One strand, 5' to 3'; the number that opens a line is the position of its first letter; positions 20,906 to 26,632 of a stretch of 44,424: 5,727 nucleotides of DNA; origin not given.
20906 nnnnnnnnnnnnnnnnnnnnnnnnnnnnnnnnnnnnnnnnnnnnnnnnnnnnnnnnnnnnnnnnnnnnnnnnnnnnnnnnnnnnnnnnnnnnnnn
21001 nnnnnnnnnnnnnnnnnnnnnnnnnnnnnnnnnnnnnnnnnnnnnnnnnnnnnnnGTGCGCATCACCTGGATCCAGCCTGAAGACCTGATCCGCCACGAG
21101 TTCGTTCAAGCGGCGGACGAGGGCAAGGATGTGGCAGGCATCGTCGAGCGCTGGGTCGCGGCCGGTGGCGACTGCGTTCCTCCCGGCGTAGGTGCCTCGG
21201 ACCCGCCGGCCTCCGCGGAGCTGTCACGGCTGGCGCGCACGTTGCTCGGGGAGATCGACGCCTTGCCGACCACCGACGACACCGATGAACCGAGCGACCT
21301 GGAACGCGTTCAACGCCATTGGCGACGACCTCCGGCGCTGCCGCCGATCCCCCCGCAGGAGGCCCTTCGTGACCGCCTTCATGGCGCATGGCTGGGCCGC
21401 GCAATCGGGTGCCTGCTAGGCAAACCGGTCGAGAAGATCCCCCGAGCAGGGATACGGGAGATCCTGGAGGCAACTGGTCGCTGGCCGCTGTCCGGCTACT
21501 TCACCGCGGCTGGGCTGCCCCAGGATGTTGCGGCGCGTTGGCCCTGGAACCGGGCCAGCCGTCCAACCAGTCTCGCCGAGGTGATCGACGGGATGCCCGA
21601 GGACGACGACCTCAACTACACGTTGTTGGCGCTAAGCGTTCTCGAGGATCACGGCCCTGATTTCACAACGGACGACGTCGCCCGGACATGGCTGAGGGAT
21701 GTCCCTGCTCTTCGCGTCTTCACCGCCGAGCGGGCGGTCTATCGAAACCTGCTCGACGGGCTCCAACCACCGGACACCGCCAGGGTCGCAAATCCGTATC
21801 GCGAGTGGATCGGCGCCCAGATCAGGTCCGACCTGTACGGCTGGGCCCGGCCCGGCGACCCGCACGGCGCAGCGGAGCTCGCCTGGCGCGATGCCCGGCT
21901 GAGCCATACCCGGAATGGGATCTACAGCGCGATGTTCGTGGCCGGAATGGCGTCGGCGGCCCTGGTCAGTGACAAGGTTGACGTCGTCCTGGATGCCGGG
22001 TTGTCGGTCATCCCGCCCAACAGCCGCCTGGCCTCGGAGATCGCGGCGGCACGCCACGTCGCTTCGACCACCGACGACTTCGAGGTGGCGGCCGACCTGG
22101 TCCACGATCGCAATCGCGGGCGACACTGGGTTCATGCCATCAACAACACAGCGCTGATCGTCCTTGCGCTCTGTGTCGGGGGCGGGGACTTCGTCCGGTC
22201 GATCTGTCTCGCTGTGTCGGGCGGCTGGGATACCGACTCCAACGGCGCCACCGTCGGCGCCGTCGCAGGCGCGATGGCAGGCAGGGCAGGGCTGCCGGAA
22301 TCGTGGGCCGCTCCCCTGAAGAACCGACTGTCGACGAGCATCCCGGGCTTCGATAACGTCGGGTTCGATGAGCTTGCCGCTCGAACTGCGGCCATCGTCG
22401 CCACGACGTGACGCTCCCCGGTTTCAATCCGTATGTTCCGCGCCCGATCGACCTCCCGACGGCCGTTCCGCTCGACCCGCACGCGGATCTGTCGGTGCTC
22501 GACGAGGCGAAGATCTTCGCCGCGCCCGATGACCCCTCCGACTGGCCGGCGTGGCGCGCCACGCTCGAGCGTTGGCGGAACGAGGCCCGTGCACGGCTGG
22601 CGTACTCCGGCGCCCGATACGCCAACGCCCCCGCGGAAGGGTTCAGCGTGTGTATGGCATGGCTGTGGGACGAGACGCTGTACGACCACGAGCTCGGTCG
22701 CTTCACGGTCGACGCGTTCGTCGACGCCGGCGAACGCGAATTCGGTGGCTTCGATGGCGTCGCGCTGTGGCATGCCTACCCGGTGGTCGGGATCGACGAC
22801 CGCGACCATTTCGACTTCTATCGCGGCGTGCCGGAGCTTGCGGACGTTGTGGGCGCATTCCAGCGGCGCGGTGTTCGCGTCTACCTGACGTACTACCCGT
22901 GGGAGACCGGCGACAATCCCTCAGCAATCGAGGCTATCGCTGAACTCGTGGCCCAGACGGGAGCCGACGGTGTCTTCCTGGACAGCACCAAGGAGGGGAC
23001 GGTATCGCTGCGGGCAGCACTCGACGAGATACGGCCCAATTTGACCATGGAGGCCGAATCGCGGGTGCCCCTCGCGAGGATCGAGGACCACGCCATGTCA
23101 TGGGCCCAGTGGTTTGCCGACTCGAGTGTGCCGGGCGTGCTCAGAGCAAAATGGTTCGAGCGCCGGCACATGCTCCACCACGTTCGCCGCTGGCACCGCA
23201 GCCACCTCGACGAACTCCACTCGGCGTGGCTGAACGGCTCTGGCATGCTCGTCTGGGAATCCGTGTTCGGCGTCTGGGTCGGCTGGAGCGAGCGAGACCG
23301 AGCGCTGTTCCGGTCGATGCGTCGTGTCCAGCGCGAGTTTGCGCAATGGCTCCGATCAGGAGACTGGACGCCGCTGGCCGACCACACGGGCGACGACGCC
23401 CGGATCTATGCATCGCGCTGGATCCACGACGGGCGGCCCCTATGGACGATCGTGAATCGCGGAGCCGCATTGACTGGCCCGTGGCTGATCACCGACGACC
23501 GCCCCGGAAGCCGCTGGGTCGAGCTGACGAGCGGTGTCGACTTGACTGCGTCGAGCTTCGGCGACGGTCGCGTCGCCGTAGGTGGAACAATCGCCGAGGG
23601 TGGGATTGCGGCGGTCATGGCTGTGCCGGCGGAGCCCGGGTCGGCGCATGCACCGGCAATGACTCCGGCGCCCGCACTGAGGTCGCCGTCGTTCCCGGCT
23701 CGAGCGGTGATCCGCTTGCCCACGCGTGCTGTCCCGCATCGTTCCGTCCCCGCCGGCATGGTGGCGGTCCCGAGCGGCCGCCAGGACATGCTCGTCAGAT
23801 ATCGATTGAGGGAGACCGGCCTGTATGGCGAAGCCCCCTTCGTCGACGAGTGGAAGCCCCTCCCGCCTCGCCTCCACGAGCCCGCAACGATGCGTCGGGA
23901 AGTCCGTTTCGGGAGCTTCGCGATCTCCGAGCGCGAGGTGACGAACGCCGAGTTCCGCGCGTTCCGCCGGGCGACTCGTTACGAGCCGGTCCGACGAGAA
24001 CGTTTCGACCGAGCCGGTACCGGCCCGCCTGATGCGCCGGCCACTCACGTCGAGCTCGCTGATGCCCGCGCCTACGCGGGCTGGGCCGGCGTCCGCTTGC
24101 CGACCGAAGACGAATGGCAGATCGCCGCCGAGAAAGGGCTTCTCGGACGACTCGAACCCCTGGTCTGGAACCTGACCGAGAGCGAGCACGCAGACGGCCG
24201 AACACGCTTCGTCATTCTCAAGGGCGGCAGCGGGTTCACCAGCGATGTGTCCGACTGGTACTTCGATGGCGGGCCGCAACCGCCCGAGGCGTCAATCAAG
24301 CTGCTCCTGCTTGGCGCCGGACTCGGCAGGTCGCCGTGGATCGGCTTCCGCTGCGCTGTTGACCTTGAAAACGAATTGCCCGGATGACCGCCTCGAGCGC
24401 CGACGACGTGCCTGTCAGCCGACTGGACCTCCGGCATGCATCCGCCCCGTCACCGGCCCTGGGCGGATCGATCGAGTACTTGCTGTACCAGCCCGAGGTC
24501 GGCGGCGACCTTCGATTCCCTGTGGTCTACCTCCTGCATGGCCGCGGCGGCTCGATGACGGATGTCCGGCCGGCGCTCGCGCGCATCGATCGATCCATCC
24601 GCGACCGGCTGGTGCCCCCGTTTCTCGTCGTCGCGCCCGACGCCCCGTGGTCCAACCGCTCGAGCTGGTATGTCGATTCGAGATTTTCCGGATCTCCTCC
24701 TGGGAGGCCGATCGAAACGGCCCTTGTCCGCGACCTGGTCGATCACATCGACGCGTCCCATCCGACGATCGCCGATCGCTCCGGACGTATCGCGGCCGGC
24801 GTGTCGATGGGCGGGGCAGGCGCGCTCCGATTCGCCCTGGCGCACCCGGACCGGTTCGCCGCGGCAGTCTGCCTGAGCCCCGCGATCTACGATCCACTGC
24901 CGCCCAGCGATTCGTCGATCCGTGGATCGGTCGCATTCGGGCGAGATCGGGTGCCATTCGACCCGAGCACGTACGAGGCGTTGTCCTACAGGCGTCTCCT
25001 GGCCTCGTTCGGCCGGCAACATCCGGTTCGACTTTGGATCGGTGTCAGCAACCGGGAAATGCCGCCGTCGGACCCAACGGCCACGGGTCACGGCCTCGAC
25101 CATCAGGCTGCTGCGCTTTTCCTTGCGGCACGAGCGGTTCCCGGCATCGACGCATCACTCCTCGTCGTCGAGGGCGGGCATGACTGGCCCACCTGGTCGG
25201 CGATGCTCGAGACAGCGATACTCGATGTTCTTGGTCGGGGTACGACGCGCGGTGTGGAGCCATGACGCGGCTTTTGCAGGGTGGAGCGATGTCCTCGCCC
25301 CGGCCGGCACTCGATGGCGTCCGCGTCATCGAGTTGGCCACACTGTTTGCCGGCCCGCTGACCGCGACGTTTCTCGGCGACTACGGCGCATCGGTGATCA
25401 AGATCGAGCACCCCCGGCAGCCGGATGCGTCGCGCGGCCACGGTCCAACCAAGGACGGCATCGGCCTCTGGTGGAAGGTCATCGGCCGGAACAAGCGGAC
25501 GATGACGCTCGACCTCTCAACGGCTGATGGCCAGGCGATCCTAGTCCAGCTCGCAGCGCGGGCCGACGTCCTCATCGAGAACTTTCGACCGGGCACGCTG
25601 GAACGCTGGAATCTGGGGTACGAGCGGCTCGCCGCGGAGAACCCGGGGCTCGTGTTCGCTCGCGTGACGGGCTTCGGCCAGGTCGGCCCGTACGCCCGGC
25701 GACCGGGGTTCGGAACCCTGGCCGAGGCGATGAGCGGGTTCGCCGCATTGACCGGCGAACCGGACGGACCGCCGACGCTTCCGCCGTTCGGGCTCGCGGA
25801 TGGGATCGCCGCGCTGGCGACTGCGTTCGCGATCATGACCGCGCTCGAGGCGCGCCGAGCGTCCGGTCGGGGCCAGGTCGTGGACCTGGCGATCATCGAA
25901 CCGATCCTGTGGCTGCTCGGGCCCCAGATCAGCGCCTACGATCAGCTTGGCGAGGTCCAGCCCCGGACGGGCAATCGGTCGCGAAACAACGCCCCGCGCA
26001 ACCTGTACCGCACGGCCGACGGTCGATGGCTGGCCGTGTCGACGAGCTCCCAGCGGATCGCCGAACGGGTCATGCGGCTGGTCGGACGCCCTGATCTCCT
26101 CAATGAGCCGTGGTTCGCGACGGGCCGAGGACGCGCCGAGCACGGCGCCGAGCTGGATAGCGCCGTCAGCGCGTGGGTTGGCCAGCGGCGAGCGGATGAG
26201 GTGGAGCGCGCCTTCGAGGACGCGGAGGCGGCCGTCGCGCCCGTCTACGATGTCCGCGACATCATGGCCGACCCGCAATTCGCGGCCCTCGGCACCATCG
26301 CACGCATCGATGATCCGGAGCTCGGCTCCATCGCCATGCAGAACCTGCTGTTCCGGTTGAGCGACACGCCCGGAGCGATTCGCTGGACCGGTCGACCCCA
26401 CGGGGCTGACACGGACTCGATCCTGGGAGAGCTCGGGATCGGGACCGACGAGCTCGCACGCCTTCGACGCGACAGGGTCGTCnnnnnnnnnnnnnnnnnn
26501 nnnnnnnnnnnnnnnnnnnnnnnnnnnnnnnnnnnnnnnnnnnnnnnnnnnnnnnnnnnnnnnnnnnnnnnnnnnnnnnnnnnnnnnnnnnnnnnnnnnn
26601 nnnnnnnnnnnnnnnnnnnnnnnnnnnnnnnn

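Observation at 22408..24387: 659-aa fusion of a glycosidase-like N-terminal region with a C-terminal FGE-sulfatase (SUMF1/EgtB/PvdO) domain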

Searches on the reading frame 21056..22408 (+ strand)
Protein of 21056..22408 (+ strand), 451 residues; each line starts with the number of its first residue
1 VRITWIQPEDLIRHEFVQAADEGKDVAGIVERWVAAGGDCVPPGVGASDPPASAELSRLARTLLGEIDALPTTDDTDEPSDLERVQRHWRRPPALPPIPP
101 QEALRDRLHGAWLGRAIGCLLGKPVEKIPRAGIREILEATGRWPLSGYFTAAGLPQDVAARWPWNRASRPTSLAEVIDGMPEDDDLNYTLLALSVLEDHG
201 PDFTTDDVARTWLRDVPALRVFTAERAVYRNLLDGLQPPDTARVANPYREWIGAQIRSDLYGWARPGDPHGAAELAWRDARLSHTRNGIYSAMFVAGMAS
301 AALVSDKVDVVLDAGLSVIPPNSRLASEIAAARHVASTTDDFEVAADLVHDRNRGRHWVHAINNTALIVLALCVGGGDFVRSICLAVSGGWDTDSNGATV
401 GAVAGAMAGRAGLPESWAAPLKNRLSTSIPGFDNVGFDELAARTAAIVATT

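Call 4: search_protein_families(library=pfam, proteins=[window:21056-22408:+], max_evalue=0.1)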
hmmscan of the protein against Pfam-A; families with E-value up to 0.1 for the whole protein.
window:21056-22408:+ (451 aa): 2 families
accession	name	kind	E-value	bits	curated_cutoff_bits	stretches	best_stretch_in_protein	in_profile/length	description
PF03747.19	ADP_ribosyl_GH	-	8.6e-54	183.6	26.2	1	110-415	1-286/287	ADP-ribosylglycohydrolase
PF13488.11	Gly-zipper_Omp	-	0.039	14.3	25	0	393-410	18-36/46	Glycine zipper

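Call 5: search_protein_families(library=ncbifam, proteins=[window:21056-22408:+], max_evalue=0.1)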
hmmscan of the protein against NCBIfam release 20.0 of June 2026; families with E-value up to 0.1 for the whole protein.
window:21056-22408:+ (451 aa): 2 families
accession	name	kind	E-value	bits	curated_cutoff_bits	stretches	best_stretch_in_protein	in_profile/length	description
TIGR02662.1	dinitro_DRAG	equivalog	1.2e-07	31.3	337.05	1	363-427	209-273/287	ADP-ribosyl-[dinitrogen reductase] hydrolase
NF041672.1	ADPriboarghdlase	equivalog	1.1e-06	27.7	490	1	379-421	300-342/361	ADP-ribosylarginine hydrolase Tri1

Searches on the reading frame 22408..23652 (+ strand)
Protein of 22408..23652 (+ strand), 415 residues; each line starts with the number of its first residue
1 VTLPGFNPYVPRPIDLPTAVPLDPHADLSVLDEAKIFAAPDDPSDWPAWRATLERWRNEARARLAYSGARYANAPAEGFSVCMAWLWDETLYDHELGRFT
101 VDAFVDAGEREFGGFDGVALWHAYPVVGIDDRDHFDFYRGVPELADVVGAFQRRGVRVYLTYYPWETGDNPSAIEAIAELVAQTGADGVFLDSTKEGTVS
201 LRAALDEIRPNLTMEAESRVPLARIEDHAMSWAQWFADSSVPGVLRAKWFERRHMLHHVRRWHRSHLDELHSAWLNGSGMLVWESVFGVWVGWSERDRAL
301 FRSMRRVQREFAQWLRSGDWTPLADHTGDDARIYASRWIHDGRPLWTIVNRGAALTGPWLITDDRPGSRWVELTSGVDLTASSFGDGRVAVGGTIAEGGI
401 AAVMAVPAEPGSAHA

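Call 52: predict_structure(alignment_id=A3)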
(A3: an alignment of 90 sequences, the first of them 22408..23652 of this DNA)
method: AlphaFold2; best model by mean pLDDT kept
length: 415 residues; sequences in the alignment: 90
mean_pLDDT: 94.4   pTM: 0.93
mean pLDDT of the five models: 94.4, 93.4, 93.4, 93.3, 93.1
residues with pLDDT >= 90: 367; 70-90: 38; 50-70: 6; < 50: 4
segments of 3 or more residues with pLDDT < 50: none
pLDDT, mean of each block of 10 residues (from residue 1): 72 94 97 97 97 98 97 91 95 97 98 98 84 93 98 98 91 97 98 93 97 95 97 88 97 96 95 98 93 97 98 96 93 97 98 97 94 97 97 98 91 50
secondary structure, 60 per line:
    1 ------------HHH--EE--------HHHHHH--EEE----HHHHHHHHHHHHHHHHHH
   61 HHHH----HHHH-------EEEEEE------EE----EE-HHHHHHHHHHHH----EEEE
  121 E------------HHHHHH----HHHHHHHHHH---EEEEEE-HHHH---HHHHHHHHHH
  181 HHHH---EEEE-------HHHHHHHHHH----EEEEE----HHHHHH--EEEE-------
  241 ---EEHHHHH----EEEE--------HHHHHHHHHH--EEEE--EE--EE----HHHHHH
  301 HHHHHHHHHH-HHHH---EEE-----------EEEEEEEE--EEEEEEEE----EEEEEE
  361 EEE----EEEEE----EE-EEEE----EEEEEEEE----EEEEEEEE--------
elements in order: H28-33 E36-38 H43-64 H69-72 E80-85 H101-112 E117-121 H134-139 H144-153 E157-162 H164-167 H171-184 E188-191 H199-208 E213-217 H222-227 E230-233 H246-250 E255-258 H267-276 E279-282 H295-310 H312-315 E319-321 E333-340 E343-350 E355-363 E368-372 E380-383 E388-395 E400-407

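Call 54: fold_search(model_id=the predicted structure, library=pdb)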
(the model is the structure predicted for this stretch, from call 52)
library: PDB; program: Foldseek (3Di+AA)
matches with E <= 10: 1639; with E <= 0.001: 316
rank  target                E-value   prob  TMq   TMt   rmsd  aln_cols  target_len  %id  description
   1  8zqa_F                4.2e-11  1.00  0.50  0.37   8.1       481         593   12  Crystal structure of 1,4-alpha-glucan branching protein from Rhodothermus profundi (released 2024-10-02)
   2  5a2a                  5.0e-11  1.00  0.56  0.52   6.1       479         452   10  Crystal Structure of Anoxybacillus Alpha-amylase Provides Insights into a New Glycosyl Hydrolase Subclass (released 2016-03-30)
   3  8zqa_D                5.0e-11  1.00  0.52  0.38   7.7       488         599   13  Crystal structure of 1,4-alpha-glucan branching protein from Rhodothermus profundi (released 2024-10-02)
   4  8zqa_G                5.4e-11  1.00  0.51  0.37   9.2       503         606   13  Crystal structure of 1,4-alpha-glucan branching protein from Rhodothermus profundi (released 2024-10-02)
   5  8zqa_B                7.6e-11  1.00  0.53  0.38   7.8       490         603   13  Crystal structure of 1,4-alpha-glucan branching protein from Rhodothermus profundi (released 2024-10-02)
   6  9vdw_A                1.6e-10  1.00  0.47  0.43   6.7       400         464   12  Structure of truncated loopA and loopB mutants from the human gut flora K. grimontii Apg (released 2025-09-03)
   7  1jf5_A                1.7e-10  1.00  0.54  0.40   7.0       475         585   10  CRYSTAL STRUCTURE OF THERMOACTINOMYCES VULGARIS R-47 ALPHA-AMYLASE 2 MUTANT F286A (released 2002-05-22)
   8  1wzm_A                1.7e-10  1.00  0.53  0.39   7.0       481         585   11  Thermoactinomyces vulgaris R-47 alpha-amylase II (TVA II) mutatnt R469K (released 2005-03-22)
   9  1wzl_A                2.0e-10  1.00  0.52  0.39   7.9       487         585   10  Thermoactinomyces vulgaris R-47 alpha-amylase II (TVA II) mutatnt R469L (released 2005-03-22)
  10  8zqa_A                2.2e-10  1.00  0.52  0.38   7.7       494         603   12  Crystal structure of 1,4-alpha-glucan branching protein from Rhodothermus profundi (released 2024-10-02)
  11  8zqa_C                2.3e-10  1.00  0.51  0.37   8.1       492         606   13  Crystal structure of 1,4-alpha-glucan branching protein from Rhodothermus profundi (released 2024-10-02)
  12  8ozu_G                3.0e-10  1.00  0.51  0.52   9.3       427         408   11  Fucosidase crystal structure (released 2024-11-20)
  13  5a2c_A                3.1e-10  1.00  0.56  0.52   6.2       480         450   11  Crystal Structure of Anoxybacillus Alpha-amylase Provides Insights into a New Glycosyl Hydrolase Subclass (released 2016-03-30)
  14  1j0h_A                3.1e-10  1.00  0.54  0.40   6.9       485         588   11  Crystal structure of Bacillus stearothermophilus neopullulanase (released 2003-01-28)
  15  21kg_A                3.5e-10  1.00  0.52  0.38   7.6       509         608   12  Faecalibacterium duncaniae branching enzyme FdBE2 maltohexaose complex (released 2025-12-31)
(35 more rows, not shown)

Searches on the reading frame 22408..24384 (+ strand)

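Call 4: search_protein_families(library=pfam, proteins=[window:22408-24384:+], max_evalue=0.1)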
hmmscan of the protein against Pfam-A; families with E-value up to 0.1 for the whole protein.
window:22408-24384:+ (659 aa): 1 family
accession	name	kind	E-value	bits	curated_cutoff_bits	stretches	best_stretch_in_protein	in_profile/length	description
PF03781.23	FGE-sulfatase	-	3.7e-20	73.1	23.3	1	496-584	29-132/255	Sulfatase-modifying factor enzyme 1-like domain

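Call 5: search_protein_families(library=ncbifam, proteins=[window:22408-24384:+], max_evalue=0.1)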
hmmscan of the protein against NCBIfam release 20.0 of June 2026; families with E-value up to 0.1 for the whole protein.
window:22408-24384:+ (659 aa): 4 families
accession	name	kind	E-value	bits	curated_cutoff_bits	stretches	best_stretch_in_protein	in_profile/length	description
NF041186.1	SenA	equivalog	1.8e-13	50.7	420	1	529-593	257-321/382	selenoneine synthase SenA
TIGR03440.2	egtB_TIGR03440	equivalog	6.5e-11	42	360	1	535-577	266-308/413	ergothioneine biosynthesis protein EgtB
TIGR03525.2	GldK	equivalog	0.00021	20.7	350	0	494-526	59-91/408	T9SS ring complex lipoprotein PorK/GldK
NF047960.1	TA_Rv0910_toxin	equivalog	0.076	13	100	0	32-89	13-70/141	type II toxin-antitoxin system Rv0910 family toxin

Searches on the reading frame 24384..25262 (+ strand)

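Call 4: search_protein_families(library=pfam, proteins=[window:24384-25262:+], max_evalue=0.1)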
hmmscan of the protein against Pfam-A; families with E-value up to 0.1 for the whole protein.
window:24384-25262:+ (293 aa): 4 families
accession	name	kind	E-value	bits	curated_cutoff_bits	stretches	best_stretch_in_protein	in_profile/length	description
PF00756.26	Esterase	-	1.1e-22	81.4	22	1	23-279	1-248/251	Putative esterase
PF12146.15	Hydrolase_4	-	1.3e-07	31.6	27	1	113-171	57-114/239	Serine aminopeptidase, S33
PF00561.26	Abhydrolase_1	-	5.5e-06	26.7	25.8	1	46-173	1-105/245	alpha/beta hydrolase fold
PF00326.27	Peptidase_S9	-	0.07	13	22.6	0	128-167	59-98/213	Prolyl oligopeptidase family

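Call 44: search_protein_families(library=ncbifam, proteins=[window:24384-25262:+], max_evalue=0.00001)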
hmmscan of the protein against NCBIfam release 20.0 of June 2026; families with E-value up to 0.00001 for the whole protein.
window:24384-25262:+ (293 aa): 3 families
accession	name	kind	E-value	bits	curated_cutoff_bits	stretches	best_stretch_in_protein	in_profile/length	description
NF050058.1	e_dPHAscl_type1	hypoth_equivalog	9.8e-12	44.9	150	1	27-172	5-143/276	extracellular catalytic domain type 1 short-chain-length polyhydroxyalkanoate depolymerase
NF041944.1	Xylase_Ferestase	equivalog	1.1e-09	37.1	1200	1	42-171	500-627/694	bifunctional endo-1,4-beta-xylanase/feruloyl esterase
TIGR02821.1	fghA_ester_D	equivalog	1.6e-06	27.9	281.7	0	110-168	117-173/275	S-formylglutathione hydrolase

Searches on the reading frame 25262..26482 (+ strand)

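Call 4: search_protein_families(library=pfam, proteins=[window:25262-26482:+], max_evalue=0.1)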
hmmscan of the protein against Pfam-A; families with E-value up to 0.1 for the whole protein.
window:25262-26482:+ (407 aa): 2 families
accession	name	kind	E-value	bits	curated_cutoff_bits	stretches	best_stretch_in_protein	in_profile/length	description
PF02515.22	CoA_transf_3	-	8.9e-120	400.6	23.3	1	17-384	1-366/366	CoA-transferase family III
PF24457.1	DUF7572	-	0.063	14.1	27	0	247-276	18-47/94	Family of unknown function (DUF7572)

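Call 44: search_protein_families(library=ncbifam, proteins=[window:25262-26482:+], max_evalue=0.00001)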
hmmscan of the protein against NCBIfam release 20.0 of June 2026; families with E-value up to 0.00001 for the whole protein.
window:25262-26482:+ (407 aa): 7 families
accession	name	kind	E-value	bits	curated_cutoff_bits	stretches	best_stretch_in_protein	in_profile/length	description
NF052585.1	SucGlutTfsCaiB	equivalog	3.5e-67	226.7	750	1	13-391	4-388/394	succinate--glutarate CoA-transferase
NF003809.0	PRK05398.1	subfamily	1.9e-61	207.9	442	1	16-407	4-416/416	formyl-CoA transferase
NF041294.1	Scnl_mescCoAtase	equivalog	4.6e-57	193.9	700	1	16-355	3-346/381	succinyl-CoA:mesaconate CoA-transferase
TIGR03253.1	oxalate_frc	equivalog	4.1e-55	187.2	504.2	1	16-407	3-416/416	formyl-CoA transferase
NF008511.0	PRK11430.1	equivalog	1.2e-53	182.6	522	1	16-342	9-334/381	CoA:oxalate CoA-transferase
NF002914.1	PRK03525.1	equivalog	9.1e-42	143.4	413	1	16-403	9-393/400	L-carnitine CoA-transferase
TIGR04253.1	mesacon_CoA_iso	equivalog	7.7e-16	58.1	725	1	17-407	3-400/403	2-methylfumaryl-CoA isomerase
